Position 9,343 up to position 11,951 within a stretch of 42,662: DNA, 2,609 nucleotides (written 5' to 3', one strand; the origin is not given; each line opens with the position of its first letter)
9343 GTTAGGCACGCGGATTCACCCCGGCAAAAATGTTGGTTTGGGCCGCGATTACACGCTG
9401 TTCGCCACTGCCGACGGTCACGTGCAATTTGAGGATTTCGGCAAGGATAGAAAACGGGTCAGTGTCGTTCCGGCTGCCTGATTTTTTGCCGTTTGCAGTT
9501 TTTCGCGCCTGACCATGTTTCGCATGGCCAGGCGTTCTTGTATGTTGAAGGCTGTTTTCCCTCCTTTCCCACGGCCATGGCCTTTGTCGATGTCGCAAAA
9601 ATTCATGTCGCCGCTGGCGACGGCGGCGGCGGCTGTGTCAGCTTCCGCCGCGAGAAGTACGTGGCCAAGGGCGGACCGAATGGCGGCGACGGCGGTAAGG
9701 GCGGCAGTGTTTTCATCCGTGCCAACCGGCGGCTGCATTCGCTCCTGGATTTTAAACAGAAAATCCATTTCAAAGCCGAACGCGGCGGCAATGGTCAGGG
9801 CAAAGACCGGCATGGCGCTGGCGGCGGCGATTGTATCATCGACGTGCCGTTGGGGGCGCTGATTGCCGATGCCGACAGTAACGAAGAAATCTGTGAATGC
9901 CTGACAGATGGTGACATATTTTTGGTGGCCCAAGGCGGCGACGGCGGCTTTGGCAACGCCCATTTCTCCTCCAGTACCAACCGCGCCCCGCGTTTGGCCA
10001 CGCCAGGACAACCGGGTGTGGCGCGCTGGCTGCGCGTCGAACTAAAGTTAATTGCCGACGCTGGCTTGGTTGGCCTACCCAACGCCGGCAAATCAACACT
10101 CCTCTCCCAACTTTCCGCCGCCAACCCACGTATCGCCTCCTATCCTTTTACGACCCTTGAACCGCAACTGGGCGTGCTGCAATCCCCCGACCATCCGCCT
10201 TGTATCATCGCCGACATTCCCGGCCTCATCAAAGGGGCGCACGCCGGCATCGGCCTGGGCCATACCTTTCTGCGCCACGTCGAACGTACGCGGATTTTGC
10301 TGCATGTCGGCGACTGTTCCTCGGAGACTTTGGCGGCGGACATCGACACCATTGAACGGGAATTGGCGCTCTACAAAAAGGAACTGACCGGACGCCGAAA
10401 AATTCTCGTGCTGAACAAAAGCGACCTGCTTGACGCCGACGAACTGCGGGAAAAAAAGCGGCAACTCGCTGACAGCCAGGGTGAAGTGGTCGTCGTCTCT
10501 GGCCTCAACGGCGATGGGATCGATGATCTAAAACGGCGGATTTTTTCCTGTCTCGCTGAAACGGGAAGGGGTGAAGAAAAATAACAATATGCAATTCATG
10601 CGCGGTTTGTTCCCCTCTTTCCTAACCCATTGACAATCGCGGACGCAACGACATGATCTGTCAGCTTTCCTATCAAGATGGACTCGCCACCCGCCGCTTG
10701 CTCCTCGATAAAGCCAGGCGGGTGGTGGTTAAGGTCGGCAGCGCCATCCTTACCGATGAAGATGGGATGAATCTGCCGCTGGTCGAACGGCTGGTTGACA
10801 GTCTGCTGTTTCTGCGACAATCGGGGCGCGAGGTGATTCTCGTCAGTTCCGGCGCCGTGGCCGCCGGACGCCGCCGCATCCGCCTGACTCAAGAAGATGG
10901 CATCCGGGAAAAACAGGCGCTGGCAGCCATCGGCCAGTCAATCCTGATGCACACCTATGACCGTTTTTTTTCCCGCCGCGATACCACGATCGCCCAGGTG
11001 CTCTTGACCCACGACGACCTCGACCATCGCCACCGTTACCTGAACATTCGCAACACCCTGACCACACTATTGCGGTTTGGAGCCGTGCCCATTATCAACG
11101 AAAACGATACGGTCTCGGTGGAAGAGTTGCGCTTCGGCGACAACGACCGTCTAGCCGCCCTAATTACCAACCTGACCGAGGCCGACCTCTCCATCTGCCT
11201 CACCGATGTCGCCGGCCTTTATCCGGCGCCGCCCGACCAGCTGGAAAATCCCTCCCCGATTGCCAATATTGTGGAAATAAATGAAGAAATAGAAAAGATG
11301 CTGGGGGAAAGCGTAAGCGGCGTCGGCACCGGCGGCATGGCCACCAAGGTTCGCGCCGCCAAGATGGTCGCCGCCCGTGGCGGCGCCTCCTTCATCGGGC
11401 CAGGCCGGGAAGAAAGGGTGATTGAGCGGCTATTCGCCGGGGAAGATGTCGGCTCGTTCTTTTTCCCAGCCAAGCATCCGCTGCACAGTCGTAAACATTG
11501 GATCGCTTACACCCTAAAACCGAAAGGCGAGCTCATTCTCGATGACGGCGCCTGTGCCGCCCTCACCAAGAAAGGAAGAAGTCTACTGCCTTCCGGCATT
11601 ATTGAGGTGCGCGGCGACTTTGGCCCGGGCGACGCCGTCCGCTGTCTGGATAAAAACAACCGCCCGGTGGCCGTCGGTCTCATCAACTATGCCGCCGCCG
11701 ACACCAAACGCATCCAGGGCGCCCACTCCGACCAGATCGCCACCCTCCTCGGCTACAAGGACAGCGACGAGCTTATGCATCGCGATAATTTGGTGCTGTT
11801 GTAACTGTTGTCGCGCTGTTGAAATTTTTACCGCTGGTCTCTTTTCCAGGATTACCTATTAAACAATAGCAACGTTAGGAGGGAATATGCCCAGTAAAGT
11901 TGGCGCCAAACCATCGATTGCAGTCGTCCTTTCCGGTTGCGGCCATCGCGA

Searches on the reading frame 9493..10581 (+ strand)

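Call 28: search_protein_families(library=pfam, proteins=[window:9493-10581:+], max_evalue=0.00001)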
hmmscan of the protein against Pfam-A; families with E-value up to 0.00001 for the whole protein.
window:9493-10581:+ (363 aa): 3 families
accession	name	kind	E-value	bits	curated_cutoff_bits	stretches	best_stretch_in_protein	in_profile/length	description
PF01018.28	GTP1_OBG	-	5.9e-57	192.1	27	1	32-186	1-155/155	GTP1/OBG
PF01926.29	MMR_HSR1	-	2.9e-23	82.6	21.9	1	190-309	2-113/113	50S ribosome-binding GTPase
PF02421.24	FeoB_N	-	1.2e-11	44.8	27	1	191-350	4-156/156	Ferrous iron transport protein B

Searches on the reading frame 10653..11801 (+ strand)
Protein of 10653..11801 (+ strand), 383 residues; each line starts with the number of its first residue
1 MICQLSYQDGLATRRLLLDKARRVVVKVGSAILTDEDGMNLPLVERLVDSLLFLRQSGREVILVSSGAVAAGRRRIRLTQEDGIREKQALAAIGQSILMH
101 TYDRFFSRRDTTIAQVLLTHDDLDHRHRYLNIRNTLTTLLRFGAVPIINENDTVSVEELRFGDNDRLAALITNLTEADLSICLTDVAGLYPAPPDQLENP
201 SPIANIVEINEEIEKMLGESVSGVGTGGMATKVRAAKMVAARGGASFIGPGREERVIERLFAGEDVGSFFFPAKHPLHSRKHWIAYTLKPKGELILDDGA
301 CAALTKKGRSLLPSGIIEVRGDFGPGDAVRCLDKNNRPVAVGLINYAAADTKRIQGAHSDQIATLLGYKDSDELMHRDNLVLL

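Call 28: search_protein_families(library=pfam, proteins=[window:10653-11801:+], max_evalue=0.00001)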
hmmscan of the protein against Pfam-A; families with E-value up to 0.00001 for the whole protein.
window:10653-11801:+ (383 aa): 2 families
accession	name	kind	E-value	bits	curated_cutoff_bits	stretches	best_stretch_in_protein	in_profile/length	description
PF00696.33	AA_kinase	-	1.3e-40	140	24.9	1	23-244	2-227/234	Amino acid kinase family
PF01472.26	PUA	-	6e-19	68.2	24.8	1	292-364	1-72/74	PUA domain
